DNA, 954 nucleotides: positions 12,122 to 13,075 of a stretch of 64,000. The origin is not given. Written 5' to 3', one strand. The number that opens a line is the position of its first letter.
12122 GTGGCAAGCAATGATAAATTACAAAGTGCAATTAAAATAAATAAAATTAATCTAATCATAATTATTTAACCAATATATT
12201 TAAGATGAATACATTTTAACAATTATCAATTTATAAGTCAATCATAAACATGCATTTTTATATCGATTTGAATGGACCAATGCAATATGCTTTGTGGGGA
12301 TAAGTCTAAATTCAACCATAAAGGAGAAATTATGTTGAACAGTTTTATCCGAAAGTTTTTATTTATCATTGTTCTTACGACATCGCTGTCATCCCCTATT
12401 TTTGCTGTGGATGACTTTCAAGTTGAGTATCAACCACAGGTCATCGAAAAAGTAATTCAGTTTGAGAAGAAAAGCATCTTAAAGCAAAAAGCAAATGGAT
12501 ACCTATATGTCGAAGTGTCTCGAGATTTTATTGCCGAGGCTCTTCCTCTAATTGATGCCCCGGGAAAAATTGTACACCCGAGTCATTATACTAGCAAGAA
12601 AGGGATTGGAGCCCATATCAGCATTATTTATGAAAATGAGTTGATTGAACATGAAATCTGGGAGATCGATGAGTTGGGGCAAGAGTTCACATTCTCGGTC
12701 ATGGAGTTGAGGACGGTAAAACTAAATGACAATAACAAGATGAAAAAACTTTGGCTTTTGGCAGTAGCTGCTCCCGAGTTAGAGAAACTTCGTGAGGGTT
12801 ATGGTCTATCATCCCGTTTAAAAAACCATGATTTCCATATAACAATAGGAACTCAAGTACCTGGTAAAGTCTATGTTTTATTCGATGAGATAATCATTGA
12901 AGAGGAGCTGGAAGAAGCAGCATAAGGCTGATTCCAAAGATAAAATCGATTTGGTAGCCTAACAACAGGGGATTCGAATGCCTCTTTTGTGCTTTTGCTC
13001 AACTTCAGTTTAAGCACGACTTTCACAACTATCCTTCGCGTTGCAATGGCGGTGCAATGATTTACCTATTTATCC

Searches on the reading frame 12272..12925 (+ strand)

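Call 13: search_protein_families(library=pfam, max_evalue=0.001, proteins=[window:12272-12925:+])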
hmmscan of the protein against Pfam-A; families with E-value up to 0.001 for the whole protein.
window:12272-12925:+ (217 aa): 1 family
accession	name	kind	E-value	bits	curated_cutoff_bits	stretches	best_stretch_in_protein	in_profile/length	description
PF22547.2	2H-SAK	-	1.7e-17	64.3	27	1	79-195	2-119/124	Swiss Army Knife, 2H phosphoesterase domain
